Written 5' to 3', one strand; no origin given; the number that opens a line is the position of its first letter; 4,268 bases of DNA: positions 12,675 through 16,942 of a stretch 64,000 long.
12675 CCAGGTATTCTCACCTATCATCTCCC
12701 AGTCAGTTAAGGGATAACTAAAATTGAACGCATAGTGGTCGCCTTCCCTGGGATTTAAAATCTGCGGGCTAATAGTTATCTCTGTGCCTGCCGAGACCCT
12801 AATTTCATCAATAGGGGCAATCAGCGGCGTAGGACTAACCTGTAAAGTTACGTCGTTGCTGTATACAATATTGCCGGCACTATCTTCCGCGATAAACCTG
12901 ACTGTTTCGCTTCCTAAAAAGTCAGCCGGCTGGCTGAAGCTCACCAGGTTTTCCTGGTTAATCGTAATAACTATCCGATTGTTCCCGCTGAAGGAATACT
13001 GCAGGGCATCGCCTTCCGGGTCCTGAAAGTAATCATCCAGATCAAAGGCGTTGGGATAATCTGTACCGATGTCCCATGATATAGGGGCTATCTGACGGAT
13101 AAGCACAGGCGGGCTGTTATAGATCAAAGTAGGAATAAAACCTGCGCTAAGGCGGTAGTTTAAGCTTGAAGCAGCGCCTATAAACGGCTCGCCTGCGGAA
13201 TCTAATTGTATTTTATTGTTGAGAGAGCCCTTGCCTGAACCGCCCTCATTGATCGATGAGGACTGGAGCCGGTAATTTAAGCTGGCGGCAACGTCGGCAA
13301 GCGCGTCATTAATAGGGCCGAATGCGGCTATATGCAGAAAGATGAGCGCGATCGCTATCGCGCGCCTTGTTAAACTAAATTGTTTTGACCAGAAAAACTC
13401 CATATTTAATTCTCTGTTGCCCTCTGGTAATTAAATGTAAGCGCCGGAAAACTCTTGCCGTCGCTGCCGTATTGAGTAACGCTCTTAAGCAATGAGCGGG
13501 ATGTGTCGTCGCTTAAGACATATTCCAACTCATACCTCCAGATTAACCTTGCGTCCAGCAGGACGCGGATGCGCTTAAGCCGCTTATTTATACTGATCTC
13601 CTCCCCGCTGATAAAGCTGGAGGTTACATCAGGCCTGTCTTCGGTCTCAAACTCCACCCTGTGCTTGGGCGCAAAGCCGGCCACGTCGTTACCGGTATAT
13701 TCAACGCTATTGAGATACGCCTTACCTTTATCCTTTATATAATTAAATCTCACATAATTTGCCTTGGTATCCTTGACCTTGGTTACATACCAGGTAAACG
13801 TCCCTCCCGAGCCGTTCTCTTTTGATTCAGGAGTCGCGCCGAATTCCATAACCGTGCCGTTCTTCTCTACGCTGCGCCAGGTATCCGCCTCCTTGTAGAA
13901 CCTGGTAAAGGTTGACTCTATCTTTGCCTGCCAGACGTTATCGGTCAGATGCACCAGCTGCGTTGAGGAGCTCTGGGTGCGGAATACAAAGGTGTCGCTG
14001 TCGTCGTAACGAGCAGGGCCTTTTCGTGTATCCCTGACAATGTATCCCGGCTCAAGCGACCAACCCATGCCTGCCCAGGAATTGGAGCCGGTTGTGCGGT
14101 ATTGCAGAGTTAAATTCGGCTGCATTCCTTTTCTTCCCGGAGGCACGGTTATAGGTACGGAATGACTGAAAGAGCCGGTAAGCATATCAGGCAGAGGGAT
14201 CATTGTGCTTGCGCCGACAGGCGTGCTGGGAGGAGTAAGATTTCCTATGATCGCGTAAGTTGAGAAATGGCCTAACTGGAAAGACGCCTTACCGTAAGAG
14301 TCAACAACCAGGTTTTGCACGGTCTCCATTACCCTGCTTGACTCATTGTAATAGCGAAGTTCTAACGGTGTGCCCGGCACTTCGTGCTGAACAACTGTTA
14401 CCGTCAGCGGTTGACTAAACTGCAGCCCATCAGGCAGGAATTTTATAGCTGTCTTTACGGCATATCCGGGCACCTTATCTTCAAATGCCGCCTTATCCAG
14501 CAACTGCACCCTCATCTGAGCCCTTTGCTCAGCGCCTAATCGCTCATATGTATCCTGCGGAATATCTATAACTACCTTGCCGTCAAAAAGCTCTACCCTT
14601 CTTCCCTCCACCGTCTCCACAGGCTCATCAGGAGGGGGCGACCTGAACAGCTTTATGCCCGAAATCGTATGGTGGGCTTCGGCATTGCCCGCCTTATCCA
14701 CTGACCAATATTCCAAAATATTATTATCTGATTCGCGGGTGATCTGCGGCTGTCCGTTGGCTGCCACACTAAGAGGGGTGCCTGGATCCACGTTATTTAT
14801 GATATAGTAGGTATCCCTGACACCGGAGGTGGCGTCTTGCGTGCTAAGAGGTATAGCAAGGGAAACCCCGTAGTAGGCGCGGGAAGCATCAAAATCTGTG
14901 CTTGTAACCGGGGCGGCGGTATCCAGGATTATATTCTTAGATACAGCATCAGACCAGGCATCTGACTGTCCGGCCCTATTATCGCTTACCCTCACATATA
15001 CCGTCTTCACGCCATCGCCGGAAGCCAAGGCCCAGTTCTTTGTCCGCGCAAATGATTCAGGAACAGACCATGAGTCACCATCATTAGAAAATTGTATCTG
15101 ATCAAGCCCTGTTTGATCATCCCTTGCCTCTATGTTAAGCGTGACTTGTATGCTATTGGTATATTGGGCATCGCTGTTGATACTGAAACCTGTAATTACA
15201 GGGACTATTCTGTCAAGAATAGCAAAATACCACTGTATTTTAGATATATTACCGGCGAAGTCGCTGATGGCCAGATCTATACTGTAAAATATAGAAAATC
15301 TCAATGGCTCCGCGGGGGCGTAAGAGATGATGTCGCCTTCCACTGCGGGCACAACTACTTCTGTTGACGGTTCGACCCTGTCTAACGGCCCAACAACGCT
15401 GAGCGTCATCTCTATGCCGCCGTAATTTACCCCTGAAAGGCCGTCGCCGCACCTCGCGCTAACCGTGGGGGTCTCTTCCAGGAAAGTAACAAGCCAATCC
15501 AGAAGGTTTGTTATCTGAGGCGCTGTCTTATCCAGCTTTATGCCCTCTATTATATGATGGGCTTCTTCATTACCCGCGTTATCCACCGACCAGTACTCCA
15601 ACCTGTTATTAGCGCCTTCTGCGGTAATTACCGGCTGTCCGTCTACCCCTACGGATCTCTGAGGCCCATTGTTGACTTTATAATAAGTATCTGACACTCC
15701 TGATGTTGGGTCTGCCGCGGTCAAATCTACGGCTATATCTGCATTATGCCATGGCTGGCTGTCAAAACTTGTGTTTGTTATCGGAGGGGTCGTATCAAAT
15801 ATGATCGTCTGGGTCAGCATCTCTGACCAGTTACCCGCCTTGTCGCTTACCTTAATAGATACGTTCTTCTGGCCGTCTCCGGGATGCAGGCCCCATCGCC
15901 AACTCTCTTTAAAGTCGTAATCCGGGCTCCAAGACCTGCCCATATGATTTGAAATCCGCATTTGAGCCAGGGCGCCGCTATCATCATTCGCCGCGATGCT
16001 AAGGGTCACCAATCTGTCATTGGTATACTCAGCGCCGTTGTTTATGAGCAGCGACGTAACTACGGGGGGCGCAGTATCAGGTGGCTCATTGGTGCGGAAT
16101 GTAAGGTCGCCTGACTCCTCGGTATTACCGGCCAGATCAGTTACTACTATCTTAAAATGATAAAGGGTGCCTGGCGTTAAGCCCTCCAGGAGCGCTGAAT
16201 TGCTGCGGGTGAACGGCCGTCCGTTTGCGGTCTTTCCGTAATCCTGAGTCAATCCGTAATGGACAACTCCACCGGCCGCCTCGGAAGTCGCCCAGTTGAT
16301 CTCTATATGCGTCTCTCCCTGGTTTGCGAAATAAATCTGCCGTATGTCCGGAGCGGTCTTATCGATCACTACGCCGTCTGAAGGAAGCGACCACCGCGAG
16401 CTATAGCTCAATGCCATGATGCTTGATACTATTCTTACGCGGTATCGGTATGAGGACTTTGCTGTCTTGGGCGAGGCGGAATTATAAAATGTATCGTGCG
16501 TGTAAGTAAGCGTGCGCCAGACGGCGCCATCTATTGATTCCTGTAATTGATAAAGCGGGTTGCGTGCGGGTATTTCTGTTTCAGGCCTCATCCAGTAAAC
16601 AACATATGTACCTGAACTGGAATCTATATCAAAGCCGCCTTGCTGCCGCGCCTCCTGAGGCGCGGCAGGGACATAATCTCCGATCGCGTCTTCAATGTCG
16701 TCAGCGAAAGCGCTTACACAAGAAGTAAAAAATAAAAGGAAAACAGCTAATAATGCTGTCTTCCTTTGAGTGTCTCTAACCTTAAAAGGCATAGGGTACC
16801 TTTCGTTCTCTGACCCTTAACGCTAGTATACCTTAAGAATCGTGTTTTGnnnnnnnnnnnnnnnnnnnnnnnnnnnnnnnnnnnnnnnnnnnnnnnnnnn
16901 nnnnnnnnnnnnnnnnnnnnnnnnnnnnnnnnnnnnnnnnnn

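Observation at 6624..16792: Tc-toxin-like BC module without TcA: exported FN3+SpvB protein followed by an exported FG-GAP/RHS cocoon with a glycine-zipper and permuted-papain-like tip, plus a lipoprotein immunity candidate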

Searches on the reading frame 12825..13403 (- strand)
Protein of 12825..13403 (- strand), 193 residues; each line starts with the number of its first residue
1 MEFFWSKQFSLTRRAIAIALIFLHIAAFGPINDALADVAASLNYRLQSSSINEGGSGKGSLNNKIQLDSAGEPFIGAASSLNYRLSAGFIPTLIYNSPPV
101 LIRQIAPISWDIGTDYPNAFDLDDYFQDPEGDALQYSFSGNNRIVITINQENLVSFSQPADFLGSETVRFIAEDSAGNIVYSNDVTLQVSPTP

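Call 27: search_protein_families(library=pfam, proteins=[window:12825-13403:-], max_evalue=1)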
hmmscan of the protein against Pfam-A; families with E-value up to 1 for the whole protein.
seq(193 aa): 1 family
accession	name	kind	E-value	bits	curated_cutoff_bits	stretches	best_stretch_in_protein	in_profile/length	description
PF17963.7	Big_9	-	0.00011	23.5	23.6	1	96-179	1-81/89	Bacterial Ig domain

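Call 79: search_protein_families(library=ncbifam, proteins=[window:12825-13403:-], max_evalue=1)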
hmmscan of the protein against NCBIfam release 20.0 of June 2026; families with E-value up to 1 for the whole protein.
seq(193 aa): 3 families
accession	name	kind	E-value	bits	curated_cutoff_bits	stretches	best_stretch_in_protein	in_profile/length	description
NF058579.1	CPR_pilus_PamT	equivalog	7.1e-06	25.6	240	1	17-90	5-78/241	CPR-type pilus protein PamT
NF012211.1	tand_rpt_95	domain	0.00028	20.8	90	1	126-191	19-86/98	tandem-95 repeat protein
NF047446.1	barrel_OmpL47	domain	0.05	14.1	40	1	139-188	16-67/68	OmpL47-type beta-barrel domain-containing protein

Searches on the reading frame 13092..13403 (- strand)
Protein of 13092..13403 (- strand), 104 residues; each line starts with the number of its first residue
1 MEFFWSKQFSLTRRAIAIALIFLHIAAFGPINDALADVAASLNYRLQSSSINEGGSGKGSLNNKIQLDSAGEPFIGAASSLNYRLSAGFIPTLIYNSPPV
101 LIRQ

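Call 88: find_homologous_proteins(query=A8, max_evalue=0.001)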
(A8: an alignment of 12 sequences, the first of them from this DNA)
Query A8 (12 sequences): 671 candidates shared short words with the query, none scored E <= 0.001.

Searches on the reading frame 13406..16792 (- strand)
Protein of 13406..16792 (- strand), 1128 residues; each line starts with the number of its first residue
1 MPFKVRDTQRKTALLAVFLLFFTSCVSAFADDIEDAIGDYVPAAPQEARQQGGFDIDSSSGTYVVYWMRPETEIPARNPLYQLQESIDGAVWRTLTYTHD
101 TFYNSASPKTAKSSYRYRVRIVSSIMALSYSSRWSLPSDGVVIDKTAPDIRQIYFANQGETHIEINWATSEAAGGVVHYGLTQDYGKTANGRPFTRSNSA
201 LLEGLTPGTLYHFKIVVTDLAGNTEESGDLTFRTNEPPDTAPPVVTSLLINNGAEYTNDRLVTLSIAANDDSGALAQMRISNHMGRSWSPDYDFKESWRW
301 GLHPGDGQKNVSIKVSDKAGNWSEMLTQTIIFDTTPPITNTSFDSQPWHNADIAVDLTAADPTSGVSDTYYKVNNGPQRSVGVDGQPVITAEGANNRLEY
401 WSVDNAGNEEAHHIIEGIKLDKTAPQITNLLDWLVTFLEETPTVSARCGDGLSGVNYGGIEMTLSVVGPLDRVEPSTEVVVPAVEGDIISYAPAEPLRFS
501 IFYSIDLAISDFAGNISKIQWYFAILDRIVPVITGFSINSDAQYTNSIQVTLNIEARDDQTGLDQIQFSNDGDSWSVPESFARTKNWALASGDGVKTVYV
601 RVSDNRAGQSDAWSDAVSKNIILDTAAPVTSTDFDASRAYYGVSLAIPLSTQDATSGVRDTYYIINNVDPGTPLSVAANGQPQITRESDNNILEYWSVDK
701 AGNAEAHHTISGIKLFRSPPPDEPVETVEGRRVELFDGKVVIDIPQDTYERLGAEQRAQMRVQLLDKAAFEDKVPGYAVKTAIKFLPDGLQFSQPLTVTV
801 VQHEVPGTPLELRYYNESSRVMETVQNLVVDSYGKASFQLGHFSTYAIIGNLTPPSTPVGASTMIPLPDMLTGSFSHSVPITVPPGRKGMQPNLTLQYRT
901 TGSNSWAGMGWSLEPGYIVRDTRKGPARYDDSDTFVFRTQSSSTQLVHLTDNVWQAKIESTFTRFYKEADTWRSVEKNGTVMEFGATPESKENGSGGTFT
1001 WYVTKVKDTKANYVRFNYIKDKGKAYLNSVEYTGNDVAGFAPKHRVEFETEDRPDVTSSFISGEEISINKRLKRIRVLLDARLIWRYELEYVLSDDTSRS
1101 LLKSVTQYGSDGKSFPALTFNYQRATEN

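Call 7: search_protein_families(library=pfam, proteins=[window:13406-16792:-], max_evalue=0.01)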
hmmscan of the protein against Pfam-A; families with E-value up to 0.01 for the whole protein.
window:13406-16792:- (1128 aa): 7 families
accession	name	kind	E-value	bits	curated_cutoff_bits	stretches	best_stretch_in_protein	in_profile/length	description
PF03534.18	SpvB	-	6.4e-18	65.4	22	1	872-1025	4-184/287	Salmonella virulence plasmid 65kDa B protein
PF16656.11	Pur_ac_phosph_N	-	2e-06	28.7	30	1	152-233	3-92/93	Purple acid Phosphatase, N-terminal domain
PF24893.1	DUF7743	-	2.9e-06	27.4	27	0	526-606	2-68/120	Domain of unknown function (DUF7743)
PF00041.27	fn3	-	1.2e-05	25.9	25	1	152-231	5-82/84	Fibronectin type III domain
PF19077.6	Big_13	-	5.5e-05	24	27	0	255-334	22-102/102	Bacterial Ig-like domain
PF12245.14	Big_3_2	-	9.5e-05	23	23.3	0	307-333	95-121/122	Bacterial Ig-like domain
PF17957.7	Big_7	-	0.0001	23.3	24.1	0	539-588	9-57/70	Bacterial Ig domain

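Call 8: search_protein_families(library=ncbifam, proteins=[window:13406-16792:-], max_evalue=0.01)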
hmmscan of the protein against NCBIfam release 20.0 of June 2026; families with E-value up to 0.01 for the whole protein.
window:13406-16792:- (1128 aa): 3 families
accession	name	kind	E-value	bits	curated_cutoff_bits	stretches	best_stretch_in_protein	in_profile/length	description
NF047446.1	barrel_OmpL47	domain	1.5e-27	95.9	40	2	354-412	6-61/68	OmpL47-type beta-barrel domain-containing protein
NF047441.1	Lepto_OmpL47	equivalog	4.7e-12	46.2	250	1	307-428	113-238/336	multi-beta-barrel domain surface protein OmpL47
NF011780.0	PRK15244.1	equivalog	2.3e-07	29.8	1133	1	847-937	10-97/591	SPI-2 type III secretion system effector NAD(+)--protein-arginine ADP-ribosyltransferase SpvB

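Call 12: find_encoding_contigs(protein=window:13406-16792:-, flank=10000, max_places=6)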
Protein window:13406-16792:- (1128 aa): 1 contig read that carries it; 1 place shown.
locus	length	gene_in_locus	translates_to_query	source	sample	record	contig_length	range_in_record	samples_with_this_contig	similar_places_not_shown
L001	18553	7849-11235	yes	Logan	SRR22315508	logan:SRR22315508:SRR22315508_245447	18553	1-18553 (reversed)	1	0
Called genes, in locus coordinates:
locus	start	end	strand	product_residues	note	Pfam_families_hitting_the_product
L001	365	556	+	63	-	-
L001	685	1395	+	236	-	PF08843:AbiEii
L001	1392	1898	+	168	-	PF12844:HTH_19 (faint), PF13560:HTH_31, PF01381:HTH_3, PF13443:HTH_26 (weak)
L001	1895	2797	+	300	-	-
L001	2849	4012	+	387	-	PF13487:HD_5, PF01966:HD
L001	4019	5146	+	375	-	PF06925:MGDG_synth, PF00534:Glycos_transf_1, PF04101:Glyco_tran_28_C, PF13692:Glyco_trans_1_4 (weak)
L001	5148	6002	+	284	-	PF03279:Lip_A_acyltrans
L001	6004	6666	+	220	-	PF00535:Glycos_transf_2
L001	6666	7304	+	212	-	PF01135:PCMT, PF00398:RrnaAD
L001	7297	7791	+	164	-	PF06695:Sm_multidrug_ex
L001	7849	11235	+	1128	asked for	PF00041:fn3 (faint), PF16656:Pur_ac_phosph_N (weak), PF24893:DUF7743 (faint), PF03534:SpvB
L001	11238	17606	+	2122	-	PF05593:RHS_repeat (faint), PF01839:FG-GAP (faint), PF13517:FG-GAP_3 (faint), PF12256:TcdB_toxin_midN, PF25023:TEN_YD-shell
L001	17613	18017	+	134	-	-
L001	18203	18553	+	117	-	?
